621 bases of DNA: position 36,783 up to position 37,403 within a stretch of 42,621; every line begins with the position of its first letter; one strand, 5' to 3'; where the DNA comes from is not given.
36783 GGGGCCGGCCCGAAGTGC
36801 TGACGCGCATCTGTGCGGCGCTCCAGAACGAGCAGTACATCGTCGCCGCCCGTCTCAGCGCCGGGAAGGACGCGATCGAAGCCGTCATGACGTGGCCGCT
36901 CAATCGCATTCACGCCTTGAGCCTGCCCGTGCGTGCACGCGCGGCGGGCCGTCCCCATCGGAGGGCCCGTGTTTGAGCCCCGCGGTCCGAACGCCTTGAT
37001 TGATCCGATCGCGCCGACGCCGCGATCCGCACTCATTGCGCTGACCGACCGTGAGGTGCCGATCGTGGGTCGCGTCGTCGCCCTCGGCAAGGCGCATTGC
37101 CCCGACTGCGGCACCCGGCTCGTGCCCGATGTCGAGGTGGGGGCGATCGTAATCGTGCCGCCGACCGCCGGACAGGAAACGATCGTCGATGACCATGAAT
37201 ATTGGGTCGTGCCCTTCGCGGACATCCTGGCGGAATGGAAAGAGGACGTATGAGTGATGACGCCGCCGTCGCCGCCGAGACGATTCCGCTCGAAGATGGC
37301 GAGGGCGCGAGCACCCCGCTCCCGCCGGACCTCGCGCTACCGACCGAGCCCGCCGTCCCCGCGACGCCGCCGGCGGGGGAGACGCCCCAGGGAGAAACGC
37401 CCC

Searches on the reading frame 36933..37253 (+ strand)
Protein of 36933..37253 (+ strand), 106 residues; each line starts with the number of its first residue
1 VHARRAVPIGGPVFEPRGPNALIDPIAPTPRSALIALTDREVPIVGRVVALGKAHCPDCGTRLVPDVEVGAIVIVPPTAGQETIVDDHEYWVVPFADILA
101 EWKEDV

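Call 104: search_protein_families(library=pfam, proteins=[window:36933-37253:+], max_evalue=0.1)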
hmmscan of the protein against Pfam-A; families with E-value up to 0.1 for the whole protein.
window:36933-37253:+ (106 aa): 3 families
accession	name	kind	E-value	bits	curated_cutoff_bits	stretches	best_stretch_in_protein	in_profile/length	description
PF00166.26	Cpn10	-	5.7e-09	36.3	21.1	1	34-100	25-91/93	Chaperonin 10 Kd subunit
PF03119.21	DNA_ligase_ZBD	-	0.039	14.3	25.8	1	55-64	1-10/27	NAD-dependent DNA ligase C4 zinc finger domain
PF10910.14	Phage_gene29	-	0.04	14.6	29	1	55-94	45-81/124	Phage gene 29 protein family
